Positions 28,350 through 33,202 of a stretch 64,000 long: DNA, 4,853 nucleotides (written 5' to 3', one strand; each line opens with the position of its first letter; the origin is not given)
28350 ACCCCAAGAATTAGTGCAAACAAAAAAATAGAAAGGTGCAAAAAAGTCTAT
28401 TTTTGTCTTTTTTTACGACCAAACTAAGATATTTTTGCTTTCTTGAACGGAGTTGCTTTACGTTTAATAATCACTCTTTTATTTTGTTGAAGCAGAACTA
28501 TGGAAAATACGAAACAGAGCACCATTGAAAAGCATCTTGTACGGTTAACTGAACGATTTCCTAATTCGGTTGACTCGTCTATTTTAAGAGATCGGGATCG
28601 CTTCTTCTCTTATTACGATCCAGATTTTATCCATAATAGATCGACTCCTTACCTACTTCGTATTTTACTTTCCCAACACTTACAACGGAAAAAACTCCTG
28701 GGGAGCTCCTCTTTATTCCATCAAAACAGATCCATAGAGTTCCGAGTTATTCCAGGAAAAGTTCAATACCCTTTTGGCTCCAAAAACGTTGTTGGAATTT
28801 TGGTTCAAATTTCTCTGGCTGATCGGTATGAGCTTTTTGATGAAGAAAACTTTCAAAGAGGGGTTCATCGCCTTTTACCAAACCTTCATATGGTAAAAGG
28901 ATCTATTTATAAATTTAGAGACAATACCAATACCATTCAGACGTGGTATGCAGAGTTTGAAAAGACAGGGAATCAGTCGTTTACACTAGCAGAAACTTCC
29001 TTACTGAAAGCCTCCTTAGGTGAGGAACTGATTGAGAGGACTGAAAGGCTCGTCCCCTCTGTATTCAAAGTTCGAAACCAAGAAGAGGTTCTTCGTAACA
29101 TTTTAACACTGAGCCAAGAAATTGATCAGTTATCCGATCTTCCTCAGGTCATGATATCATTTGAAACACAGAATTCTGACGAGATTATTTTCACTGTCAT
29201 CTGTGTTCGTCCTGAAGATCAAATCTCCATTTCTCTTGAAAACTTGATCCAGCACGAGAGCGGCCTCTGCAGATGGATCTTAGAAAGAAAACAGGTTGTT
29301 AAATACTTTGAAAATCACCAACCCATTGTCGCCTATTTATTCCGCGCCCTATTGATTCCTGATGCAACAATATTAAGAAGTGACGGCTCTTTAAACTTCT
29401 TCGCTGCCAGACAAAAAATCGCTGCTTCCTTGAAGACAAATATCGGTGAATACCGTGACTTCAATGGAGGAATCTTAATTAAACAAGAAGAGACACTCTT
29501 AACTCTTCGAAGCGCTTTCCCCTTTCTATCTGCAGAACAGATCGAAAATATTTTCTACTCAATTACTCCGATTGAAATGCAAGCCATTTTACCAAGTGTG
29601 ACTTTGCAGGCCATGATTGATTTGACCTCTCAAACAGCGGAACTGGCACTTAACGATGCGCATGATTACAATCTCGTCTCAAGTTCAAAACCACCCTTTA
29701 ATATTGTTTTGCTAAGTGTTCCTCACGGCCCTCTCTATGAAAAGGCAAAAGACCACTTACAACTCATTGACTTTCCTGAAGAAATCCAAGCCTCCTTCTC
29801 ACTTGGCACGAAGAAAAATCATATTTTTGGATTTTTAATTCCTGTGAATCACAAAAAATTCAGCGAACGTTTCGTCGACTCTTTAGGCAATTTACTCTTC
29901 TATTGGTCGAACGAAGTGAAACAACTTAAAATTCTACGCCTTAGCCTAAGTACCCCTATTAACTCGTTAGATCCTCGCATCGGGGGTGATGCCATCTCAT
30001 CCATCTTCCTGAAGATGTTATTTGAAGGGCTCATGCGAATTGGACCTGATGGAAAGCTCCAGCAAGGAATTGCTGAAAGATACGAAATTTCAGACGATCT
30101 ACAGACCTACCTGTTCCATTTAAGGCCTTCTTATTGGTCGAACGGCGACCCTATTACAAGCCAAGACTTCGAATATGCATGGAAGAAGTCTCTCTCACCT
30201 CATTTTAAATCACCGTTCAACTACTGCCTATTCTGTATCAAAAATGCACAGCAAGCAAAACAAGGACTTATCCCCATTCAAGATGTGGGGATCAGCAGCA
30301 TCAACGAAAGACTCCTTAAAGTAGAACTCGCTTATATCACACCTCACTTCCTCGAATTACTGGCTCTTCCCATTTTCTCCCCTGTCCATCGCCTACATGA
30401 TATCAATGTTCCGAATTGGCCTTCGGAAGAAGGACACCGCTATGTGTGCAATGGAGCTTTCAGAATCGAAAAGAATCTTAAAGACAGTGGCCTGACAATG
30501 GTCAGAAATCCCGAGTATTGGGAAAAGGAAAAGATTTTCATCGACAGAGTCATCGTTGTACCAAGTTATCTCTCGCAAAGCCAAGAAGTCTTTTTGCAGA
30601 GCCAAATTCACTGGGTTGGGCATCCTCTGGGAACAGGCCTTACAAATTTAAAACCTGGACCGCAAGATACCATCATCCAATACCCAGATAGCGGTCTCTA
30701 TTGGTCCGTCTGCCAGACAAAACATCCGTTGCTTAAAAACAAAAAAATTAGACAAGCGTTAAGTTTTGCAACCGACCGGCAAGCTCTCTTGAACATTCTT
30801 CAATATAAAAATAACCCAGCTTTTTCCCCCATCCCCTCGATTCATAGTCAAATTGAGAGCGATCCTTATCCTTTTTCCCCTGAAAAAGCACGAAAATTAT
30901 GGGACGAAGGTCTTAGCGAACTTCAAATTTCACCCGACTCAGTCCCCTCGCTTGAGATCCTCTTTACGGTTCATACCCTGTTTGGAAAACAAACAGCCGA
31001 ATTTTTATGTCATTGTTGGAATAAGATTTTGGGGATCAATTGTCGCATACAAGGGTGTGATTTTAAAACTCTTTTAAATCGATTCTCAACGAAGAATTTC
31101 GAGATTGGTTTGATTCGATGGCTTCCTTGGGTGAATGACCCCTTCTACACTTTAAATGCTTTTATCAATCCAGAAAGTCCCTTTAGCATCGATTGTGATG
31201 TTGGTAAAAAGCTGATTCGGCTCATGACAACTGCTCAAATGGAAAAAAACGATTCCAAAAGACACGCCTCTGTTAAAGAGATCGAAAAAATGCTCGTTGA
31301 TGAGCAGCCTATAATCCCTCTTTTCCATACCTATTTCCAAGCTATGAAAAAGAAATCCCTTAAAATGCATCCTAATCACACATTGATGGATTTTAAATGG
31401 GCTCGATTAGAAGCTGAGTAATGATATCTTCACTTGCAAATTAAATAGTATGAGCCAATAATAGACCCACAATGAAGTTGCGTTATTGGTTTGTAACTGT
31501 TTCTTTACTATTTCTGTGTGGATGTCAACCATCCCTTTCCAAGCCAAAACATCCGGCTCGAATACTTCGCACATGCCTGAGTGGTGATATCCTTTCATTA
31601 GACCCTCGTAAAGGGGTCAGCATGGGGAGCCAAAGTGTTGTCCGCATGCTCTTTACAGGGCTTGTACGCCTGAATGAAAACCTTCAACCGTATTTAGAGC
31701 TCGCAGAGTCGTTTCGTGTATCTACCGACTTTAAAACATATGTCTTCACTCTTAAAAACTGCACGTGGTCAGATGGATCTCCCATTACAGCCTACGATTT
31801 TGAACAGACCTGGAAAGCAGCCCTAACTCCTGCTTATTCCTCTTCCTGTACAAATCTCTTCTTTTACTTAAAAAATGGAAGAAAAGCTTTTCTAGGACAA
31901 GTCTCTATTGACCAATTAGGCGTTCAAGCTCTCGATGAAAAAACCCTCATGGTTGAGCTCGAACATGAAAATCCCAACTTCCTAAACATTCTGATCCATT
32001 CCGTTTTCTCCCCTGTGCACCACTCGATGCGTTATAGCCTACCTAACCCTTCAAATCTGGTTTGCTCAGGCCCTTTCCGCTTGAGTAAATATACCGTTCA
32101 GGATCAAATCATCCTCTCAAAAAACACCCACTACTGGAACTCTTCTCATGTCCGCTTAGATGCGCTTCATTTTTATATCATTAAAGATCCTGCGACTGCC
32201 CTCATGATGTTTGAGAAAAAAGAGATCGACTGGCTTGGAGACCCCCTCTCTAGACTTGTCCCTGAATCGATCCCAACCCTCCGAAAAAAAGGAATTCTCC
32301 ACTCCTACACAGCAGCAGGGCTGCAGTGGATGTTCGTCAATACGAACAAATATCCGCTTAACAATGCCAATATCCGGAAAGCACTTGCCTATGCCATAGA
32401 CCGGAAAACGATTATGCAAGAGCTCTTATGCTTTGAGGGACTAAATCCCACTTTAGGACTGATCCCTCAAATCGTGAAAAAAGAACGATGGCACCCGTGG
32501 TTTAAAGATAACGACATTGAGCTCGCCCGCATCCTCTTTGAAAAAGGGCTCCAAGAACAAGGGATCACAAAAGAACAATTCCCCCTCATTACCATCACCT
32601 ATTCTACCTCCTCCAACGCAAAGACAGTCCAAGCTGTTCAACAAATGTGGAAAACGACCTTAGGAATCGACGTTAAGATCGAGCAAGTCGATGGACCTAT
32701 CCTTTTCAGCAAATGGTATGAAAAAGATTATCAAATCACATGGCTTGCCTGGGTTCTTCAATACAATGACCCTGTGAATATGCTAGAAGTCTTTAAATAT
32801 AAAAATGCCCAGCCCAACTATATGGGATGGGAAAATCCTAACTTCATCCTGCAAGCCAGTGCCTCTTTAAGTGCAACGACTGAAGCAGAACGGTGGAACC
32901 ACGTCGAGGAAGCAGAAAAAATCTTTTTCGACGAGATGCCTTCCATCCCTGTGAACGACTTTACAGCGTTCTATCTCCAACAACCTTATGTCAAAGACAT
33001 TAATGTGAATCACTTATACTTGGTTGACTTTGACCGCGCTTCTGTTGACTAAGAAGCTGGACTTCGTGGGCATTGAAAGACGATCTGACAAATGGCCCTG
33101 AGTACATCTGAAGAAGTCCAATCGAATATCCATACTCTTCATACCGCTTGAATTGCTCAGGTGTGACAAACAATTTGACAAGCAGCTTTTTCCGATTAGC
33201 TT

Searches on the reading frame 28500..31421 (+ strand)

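Call 43: search_protein_families(library=ncbifam, proteins=[window:28500-31421:+], max_evalue=1e-10)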
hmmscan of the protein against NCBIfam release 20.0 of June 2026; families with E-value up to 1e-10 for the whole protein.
window:28500-31421:+ (973 aa): 6 families
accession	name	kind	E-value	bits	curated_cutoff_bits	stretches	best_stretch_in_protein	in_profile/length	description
NF011684.0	PRK15104.1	equivalog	7.3e-44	150.4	947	1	486-944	48-511/543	oligopeptide ABC transporter substrate-binding protein OppA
NF007287.0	PRK09755.1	equivalog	1.4e-30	106.7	1098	1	488-966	44-525/535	ABC transporter substrate-binding protein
NF045467.1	Opp4A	equivalog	6.4e-21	74.2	650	1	496-686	55-244/556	oligopeptide ABC transporter substrate-binding protein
TIGR02294.1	nickel_nikA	equivalog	1.3e-18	66.8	393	1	479-955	8-484/501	nickel ABC transporter substrate-binding protein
NF047575.1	opine_bind_CntA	exception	4.8e-11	41.9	800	0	745-954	296-515/535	staphylopine-dependent metal ABC transporter substrate-binding lipoprotein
NF043070.1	DppA_dipep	equivalog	8.2e-11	41.1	1005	0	518-951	72-514/535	dipeptide ABC transporter periplasmic-binding protein DppA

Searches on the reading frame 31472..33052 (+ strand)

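Call 43: search_protein_families(library=ncbifam, proteins=[window:31472-33052:+], max_evalue=1e-10)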
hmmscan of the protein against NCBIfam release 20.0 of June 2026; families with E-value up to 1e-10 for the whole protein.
window:31472-33052:+ (526 aa): 9 families
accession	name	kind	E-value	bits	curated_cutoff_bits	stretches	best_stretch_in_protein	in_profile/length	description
NF011684.0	PRK15104.1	equivalog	1.3e-50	172.7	947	1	39-509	48-523/543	oligopeptide ABC transporter substrate-binding protein OppA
NF007287.0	PRK09755.1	equivalog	1.5e-40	139.6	1098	1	23-510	26-516/535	ABC transporter substrate-binding protein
NF045467.1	Opp4A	equivalog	4.3e-22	78.1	650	1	54-514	60-545/556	oligopeptide ABC transporter substrate-binding protein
TIGR02294.1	nickel_nikA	equivalog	1.1e-21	76.9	393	1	37-449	13-421/501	nickel ABC transporter substrate-binding protein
NF045468.1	Opp5A_nikA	equivalog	1.2e-21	76.8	600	1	57-408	40-370/488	nickel ABC transporter substrate-binding protein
NF011942.0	PRK15413.1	equivalog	1e-19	70.7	594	1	34-407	32-384/512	glutathione ABC transporter substrate-binding protein GsiB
NF011689.0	PRK15109.1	equivalog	1.1e-19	70.6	560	1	196-497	212-510/547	ABC transporter substrate-binding protein SapA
NF043070.1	DppA_dipep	equivalog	6.7e-17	61.2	1005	1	71-526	74-535/535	dipeptide ABC transporter periplasmic-binding protein DppA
NF047575.1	opine_bind_CntA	exception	9.5e-14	50.8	800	1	8-493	12-501/535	staphylopine-dependent metal ABC transporter substrate-binding lipoprotein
